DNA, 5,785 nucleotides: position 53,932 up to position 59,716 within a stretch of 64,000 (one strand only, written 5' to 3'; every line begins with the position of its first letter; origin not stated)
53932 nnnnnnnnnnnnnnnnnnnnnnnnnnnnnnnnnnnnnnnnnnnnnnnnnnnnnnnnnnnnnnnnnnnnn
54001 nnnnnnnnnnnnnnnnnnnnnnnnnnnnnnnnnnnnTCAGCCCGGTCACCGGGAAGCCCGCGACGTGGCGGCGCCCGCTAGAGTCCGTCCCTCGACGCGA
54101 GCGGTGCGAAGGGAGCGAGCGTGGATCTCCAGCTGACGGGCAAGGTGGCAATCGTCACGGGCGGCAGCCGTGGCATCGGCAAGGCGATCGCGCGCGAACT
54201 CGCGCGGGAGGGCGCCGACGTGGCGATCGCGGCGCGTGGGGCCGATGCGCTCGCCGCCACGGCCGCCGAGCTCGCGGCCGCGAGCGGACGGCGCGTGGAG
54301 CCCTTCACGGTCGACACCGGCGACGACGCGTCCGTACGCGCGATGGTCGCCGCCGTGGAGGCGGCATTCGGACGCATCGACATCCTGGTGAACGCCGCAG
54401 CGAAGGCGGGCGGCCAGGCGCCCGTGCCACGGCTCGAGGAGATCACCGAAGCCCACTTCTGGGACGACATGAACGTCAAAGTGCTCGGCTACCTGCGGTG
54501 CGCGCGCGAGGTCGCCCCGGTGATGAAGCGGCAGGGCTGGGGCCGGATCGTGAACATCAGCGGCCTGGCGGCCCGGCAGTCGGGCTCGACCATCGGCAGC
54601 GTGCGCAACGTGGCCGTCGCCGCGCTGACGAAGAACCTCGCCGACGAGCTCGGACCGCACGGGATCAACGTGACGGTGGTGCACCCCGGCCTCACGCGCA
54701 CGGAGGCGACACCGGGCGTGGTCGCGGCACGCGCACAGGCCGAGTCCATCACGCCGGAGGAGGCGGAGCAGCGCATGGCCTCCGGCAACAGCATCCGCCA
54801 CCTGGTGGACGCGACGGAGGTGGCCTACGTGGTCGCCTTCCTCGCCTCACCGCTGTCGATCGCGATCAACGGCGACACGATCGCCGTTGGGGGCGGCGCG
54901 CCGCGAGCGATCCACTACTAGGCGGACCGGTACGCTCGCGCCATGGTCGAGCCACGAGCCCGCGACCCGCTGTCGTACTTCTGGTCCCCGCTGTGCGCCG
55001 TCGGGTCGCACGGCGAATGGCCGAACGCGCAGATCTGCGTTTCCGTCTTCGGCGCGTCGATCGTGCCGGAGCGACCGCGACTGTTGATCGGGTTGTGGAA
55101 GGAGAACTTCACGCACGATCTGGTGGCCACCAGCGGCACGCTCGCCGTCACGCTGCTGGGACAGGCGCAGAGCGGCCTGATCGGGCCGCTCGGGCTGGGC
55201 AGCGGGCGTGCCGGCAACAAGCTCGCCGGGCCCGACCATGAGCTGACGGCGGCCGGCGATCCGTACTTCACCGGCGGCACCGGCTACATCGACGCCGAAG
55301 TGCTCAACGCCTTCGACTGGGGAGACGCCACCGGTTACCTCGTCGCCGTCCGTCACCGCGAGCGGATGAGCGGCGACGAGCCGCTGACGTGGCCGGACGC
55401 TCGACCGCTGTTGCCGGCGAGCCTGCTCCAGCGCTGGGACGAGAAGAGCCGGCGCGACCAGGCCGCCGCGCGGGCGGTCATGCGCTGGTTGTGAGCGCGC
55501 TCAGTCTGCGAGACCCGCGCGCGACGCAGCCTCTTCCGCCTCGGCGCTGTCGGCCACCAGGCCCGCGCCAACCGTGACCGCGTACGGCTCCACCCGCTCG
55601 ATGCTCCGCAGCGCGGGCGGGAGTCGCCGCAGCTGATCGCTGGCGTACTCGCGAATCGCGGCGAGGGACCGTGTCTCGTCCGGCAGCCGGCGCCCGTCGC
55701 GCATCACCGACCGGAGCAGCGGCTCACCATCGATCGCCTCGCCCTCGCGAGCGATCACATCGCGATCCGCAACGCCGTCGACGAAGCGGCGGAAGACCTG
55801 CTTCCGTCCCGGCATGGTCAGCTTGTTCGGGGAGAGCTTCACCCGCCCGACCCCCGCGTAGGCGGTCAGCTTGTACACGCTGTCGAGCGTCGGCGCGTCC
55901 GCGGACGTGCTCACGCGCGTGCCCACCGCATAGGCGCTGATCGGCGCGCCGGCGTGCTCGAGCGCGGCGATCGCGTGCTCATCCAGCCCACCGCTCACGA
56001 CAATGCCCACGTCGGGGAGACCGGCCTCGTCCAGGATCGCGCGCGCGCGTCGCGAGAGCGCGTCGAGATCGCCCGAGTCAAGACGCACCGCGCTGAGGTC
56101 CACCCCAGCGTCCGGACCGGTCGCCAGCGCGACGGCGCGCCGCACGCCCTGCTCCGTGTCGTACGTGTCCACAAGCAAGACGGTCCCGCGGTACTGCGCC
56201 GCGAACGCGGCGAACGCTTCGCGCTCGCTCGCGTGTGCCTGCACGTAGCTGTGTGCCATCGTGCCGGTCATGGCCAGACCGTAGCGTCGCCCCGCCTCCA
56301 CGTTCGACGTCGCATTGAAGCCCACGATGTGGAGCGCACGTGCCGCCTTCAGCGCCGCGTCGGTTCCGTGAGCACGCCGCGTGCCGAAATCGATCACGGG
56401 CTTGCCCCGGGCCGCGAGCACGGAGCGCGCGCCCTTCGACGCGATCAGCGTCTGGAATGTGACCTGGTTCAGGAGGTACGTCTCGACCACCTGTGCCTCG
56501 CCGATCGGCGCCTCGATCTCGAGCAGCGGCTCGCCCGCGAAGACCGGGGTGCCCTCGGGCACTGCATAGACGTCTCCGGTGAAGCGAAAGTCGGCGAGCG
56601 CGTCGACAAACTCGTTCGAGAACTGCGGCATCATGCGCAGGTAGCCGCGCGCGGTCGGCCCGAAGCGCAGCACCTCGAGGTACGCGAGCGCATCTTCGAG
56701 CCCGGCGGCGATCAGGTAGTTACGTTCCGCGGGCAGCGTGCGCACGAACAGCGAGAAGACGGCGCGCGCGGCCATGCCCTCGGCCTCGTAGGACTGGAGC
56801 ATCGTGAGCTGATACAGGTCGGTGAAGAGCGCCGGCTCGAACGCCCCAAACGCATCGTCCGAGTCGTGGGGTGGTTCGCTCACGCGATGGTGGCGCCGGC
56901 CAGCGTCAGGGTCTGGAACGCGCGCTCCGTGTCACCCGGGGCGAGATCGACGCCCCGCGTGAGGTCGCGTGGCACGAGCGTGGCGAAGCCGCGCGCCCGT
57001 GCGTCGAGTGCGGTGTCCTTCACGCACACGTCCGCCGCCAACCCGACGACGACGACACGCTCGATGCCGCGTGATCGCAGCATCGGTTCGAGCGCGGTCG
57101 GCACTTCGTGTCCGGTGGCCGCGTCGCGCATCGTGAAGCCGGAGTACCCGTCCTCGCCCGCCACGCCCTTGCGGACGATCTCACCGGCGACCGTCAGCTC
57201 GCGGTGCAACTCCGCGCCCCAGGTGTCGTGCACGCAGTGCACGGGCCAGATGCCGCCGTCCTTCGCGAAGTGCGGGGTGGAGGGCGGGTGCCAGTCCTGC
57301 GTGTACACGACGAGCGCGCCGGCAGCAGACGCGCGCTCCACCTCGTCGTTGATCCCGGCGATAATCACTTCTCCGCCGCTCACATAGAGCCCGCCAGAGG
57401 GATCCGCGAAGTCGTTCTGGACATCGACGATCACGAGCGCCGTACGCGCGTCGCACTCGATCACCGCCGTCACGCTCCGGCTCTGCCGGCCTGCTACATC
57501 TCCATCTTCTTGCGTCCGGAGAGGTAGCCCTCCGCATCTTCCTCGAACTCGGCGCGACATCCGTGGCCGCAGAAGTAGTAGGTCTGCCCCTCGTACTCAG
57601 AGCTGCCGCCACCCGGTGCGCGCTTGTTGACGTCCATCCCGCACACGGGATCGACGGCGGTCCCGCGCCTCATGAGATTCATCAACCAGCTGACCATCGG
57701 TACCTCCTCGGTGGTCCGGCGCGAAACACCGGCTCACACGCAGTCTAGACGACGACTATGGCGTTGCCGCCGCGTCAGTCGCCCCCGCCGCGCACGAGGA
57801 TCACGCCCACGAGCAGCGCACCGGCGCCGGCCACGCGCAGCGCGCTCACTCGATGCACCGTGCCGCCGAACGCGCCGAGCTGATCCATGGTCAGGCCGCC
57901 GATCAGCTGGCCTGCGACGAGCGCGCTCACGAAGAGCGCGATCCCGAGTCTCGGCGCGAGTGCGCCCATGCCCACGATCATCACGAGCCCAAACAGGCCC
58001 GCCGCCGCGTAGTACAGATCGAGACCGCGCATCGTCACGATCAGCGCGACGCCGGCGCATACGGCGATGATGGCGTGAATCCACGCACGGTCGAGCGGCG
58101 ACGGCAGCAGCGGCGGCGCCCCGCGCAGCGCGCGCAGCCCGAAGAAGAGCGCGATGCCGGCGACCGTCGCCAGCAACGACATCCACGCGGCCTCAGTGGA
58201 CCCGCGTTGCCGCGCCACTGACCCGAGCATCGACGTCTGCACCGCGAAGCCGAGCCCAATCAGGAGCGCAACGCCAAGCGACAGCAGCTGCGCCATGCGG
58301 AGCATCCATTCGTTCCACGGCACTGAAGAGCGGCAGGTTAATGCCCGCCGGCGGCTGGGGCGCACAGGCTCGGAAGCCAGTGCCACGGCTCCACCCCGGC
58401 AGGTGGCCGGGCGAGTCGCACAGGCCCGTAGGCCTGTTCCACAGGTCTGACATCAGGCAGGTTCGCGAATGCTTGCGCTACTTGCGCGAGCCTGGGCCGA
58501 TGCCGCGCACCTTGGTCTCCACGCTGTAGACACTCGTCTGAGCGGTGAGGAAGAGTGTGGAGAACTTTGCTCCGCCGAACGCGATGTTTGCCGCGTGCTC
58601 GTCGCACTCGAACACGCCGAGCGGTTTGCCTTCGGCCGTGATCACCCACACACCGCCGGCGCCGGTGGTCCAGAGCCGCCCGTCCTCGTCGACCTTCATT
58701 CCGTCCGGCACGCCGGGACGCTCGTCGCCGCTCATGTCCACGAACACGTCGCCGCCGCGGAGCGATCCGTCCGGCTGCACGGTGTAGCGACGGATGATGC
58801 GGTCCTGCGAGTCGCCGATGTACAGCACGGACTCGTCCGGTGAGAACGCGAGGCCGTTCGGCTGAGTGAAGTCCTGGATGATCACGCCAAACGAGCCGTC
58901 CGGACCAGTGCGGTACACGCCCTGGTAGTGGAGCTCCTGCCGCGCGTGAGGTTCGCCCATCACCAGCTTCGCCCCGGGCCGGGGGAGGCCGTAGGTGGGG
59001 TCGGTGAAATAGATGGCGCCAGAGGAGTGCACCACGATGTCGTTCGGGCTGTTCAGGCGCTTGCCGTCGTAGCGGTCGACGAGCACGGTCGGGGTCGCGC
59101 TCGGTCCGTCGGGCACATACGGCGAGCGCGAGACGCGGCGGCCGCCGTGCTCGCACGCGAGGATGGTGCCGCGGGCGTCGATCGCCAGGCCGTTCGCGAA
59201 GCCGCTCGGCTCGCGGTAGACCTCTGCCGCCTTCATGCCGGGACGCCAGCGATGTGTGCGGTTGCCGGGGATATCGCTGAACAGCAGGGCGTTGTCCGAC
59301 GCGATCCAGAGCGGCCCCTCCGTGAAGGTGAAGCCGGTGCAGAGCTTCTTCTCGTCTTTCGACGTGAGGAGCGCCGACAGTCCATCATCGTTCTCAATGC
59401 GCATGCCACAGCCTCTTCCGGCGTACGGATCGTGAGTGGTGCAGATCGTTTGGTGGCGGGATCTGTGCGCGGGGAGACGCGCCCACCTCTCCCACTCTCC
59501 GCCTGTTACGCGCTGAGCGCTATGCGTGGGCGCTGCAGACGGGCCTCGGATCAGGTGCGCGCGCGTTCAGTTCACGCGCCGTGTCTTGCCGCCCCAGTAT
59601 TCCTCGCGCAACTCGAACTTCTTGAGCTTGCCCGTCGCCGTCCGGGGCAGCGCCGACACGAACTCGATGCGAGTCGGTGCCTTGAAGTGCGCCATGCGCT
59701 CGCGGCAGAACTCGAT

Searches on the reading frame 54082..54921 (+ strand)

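Call 71: search_protein_families(library=pfam, proteins=[window:54082-54921:+], max_evalue=0.000001)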
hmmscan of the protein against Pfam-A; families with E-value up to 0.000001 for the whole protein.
window:54082-54921:+ (279 aa): 3 families
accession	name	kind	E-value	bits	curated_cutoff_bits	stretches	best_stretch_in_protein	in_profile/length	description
PF13561.12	adh_short_C2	-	1.8e-45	155.8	27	1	30-272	6-234/236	Enoyl-(Acyl carrier protein) reductase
PF00106.31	adh_short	-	5e-44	150.6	26.6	1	21-211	1-188/195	short chain dehydrogenase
PF08659.16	KR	-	4.8e-09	36.8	22.6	1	23-137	3-116/180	KR domain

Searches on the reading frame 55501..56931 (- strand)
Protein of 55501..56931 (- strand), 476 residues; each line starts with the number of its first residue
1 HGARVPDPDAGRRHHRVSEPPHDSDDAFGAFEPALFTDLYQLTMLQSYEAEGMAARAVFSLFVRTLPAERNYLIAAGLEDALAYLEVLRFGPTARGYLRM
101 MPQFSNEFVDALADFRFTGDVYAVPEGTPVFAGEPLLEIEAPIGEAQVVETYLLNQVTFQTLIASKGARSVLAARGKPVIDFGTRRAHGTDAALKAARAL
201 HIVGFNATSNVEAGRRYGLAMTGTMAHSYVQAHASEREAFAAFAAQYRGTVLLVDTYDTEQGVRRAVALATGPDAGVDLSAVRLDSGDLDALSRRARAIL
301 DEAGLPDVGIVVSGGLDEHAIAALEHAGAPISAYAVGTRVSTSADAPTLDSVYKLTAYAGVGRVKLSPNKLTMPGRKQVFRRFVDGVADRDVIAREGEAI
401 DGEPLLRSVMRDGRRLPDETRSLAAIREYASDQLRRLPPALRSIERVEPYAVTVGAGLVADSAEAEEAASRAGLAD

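Call 71: search_protein_families(library=pfam, proteins=[window:55501-56931:-], max_evalue=0.000001)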
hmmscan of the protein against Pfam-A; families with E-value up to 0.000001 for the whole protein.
window:55501-56931:- (476 aa): 2 families
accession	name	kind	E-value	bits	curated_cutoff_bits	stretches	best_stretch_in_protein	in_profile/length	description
PF17767.7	NAPRTase_N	-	1.4e-32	113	32.6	1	35-157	1-124/125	Nicotinate phosphoribosyltransferase (NAPRTase) N-terminal domain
PF04095.22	NAPRTase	-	1.8e-07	31.6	20.8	1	180-356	4-194/239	Nicotinate phosphoribosyltransferase (NAPRTase) family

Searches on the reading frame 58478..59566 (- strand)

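Call 71: search_protein_families(library=pfam, proteins=[window:58478-59566:-], max_evalue=0.000001)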
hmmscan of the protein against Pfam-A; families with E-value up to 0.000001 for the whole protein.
window:58478-59566:- (362 aa): 1 family
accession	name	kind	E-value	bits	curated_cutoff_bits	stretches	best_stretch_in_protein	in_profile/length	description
PF08450.18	SGL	-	4.5e-50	171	26.3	1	81-342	1-244/246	SMP-30/Gluconolactonase/LRE-like region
